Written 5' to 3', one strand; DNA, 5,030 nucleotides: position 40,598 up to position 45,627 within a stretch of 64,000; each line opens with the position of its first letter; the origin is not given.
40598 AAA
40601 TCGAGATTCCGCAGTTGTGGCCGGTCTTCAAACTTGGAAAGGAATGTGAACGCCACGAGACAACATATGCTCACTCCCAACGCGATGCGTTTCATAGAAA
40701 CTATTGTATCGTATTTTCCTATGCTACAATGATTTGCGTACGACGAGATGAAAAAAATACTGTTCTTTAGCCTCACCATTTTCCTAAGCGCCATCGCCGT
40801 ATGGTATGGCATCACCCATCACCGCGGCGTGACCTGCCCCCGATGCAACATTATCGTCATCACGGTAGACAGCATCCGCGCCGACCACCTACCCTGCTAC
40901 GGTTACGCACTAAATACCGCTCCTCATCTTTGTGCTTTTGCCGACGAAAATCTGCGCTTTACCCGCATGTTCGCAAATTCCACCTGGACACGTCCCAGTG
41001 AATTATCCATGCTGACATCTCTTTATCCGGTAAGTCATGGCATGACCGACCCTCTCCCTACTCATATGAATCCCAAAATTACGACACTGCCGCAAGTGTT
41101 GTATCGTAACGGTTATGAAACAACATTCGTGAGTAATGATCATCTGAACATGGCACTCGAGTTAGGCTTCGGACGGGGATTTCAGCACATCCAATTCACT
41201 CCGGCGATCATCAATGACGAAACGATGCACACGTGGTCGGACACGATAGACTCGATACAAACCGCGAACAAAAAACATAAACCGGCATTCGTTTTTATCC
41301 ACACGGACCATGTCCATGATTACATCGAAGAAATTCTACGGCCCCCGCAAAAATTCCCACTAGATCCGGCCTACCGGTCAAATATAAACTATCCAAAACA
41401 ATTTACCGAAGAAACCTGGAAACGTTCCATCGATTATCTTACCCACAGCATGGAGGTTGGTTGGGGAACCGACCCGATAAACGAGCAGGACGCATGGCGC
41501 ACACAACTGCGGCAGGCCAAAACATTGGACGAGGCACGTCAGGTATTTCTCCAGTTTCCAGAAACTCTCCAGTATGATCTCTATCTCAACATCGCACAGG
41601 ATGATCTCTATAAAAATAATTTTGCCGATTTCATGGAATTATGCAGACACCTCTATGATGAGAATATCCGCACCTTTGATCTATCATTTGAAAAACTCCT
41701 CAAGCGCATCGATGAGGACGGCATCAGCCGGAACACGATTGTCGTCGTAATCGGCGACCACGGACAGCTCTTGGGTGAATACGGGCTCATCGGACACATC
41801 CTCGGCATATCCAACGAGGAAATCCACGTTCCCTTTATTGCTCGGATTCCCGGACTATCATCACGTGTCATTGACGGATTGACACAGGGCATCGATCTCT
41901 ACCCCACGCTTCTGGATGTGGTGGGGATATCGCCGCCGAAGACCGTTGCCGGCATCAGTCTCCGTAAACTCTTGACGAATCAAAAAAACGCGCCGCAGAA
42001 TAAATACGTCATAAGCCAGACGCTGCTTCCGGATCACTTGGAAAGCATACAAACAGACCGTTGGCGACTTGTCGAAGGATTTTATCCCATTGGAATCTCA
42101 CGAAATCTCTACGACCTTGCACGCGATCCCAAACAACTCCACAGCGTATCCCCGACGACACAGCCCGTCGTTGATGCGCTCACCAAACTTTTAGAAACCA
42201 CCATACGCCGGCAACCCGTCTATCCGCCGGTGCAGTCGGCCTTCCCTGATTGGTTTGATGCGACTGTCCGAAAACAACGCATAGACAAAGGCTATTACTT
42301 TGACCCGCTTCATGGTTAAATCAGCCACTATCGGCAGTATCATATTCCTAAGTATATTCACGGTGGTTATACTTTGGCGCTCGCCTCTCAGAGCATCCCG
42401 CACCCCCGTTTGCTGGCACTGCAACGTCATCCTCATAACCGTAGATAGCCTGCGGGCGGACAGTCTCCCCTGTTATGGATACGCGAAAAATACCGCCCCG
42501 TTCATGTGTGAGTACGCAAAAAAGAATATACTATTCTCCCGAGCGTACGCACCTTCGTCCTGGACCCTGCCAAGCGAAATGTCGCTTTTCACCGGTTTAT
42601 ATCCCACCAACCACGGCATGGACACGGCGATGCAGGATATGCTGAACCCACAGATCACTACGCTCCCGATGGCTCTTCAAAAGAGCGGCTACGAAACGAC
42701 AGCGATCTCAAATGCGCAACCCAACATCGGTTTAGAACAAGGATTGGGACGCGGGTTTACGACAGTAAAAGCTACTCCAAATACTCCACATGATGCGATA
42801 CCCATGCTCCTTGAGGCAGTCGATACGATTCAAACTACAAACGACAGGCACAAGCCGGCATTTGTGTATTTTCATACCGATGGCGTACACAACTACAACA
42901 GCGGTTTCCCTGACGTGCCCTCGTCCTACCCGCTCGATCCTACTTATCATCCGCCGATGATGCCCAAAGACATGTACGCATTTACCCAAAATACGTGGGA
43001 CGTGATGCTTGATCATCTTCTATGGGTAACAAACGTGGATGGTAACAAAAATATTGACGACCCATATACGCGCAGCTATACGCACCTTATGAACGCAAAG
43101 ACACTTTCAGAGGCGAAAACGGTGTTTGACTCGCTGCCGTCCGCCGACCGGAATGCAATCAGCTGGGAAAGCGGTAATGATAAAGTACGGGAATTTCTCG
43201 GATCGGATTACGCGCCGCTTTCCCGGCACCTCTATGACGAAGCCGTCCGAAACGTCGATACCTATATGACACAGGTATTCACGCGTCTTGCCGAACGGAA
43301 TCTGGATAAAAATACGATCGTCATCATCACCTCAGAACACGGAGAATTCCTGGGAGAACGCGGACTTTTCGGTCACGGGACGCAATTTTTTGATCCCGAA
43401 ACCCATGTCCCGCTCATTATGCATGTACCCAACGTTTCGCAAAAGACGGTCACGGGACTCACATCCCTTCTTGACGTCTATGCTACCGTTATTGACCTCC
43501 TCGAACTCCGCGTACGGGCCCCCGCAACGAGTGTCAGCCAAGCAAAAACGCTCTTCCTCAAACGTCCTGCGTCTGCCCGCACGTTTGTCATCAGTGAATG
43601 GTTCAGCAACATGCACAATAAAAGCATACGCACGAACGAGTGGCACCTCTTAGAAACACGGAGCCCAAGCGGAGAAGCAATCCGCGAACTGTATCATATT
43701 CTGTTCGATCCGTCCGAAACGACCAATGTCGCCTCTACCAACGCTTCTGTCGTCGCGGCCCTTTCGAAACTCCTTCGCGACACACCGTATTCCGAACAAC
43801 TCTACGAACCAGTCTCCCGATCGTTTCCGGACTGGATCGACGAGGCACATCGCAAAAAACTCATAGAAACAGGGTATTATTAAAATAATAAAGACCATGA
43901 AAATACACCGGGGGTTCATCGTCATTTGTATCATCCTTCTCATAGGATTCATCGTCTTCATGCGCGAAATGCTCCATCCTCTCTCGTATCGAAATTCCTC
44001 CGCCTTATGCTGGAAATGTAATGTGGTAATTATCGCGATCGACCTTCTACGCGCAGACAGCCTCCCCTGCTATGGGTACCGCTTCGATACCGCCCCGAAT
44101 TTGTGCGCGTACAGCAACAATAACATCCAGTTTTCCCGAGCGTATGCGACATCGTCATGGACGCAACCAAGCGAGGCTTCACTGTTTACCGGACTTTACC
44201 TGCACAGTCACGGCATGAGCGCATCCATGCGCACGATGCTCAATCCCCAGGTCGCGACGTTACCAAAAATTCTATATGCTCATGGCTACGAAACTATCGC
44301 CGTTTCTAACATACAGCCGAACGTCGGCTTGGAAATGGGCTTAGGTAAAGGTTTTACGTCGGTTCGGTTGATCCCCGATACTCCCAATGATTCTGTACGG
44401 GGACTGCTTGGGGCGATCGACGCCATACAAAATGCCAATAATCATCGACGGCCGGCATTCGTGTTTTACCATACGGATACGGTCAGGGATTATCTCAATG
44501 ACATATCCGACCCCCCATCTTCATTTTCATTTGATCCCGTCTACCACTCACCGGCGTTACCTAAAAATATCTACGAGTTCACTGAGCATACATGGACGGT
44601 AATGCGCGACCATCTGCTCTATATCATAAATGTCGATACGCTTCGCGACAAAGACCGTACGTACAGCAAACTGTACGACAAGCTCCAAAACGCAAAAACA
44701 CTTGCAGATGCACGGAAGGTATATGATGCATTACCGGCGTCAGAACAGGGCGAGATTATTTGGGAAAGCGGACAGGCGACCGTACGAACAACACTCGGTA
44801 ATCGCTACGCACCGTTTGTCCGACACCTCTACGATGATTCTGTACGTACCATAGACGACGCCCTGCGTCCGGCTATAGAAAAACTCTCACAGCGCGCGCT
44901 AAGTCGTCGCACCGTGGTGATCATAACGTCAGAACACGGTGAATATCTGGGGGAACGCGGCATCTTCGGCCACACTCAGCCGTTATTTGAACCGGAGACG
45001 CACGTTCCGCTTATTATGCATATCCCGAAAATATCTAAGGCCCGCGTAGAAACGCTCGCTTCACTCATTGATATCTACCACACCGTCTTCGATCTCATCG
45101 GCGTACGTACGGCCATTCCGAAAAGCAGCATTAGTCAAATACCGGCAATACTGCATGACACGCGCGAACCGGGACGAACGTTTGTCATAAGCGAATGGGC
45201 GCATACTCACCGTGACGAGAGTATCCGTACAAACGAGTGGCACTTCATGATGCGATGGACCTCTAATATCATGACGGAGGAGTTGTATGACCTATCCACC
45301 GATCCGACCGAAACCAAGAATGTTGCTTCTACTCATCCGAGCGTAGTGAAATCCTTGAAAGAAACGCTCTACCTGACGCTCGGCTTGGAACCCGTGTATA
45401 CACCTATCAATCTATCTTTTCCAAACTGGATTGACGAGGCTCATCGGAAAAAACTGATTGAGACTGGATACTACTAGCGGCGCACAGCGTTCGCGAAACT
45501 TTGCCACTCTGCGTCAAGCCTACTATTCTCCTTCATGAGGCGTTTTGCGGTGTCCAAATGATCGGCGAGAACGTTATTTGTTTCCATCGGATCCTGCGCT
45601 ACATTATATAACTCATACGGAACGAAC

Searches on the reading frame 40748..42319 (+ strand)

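Call 76: search_protein_families(library=pfam, proteins=[window:40748-42319:+], max_evalue=0.0001)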
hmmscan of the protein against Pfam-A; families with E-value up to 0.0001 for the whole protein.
window:40748-42319:+ (523 aa): 3 families
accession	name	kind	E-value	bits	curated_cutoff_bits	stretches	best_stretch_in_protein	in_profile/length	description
PF00884.28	Sulfatase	-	1.1e-40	140.3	25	1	34-394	2-301/301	Sulfatase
PF16347.10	SGSH_C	-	1.6e-14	54.7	29.3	1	354-484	11-150/154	N-sulphoglucosamine sulphohydrolase, C-terminal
PF01663.27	Phosphodiest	-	2.4e-09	37.7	23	1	36-340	2-221/342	Type I phosphodiesterase / nucleotide pyrophosphatase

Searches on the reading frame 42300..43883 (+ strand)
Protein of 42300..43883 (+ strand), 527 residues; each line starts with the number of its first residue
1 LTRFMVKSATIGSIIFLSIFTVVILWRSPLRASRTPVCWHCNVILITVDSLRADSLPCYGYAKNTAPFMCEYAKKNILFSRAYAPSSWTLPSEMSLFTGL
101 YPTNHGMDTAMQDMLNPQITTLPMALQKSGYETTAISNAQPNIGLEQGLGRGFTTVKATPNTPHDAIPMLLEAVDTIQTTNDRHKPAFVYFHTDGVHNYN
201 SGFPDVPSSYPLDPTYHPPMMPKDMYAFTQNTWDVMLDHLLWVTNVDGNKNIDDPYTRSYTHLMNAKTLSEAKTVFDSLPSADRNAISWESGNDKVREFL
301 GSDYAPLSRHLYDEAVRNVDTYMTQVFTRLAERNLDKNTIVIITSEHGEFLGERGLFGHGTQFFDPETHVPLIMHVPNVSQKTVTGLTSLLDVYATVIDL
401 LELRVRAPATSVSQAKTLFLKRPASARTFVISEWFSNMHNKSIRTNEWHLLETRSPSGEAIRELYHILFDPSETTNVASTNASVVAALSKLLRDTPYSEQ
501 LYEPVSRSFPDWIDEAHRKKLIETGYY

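Call 76: search_protein_families(library=pfam, proteins=[window:42300-43883:+], max_evalue=0.0001)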
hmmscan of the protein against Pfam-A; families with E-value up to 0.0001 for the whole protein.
window:42300-43883:+ (527 aa): 2 families
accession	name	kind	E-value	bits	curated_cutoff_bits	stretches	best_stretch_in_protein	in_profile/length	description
PF00884.28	Sulfatase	-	2e-42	146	25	1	42-401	2-299/301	Sulfatase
PF01663.27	Phosphodiest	-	7.4e-13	49.2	23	1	43-348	1-220/342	Type I phosphodiesterase / nucleotide pyrophosphatase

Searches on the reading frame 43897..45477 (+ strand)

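Call 76: search_protein_families(library=pfam, proteins=[window:43897-45477:+], max_evalue=0.0001)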
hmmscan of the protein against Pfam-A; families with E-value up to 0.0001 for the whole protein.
window:43897-45477:+ (526 aa): 3 families
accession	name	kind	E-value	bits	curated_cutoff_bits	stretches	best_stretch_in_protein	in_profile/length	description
PF00884.28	Sulfatase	-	3.5e-35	122.2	25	1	42-403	2-301/301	Sulfatase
PF16347.10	SGSH_C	-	4.1e-10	40.4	29.3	1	352-491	1-148/154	N-sulphoglucosamine sulphohydrolase, C-terminal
PF01663.27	Phosphodiest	-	4e-08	33.7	23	0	309-348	181-220/342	Type I phosphodiesterase / nucleotide pyrophosphatase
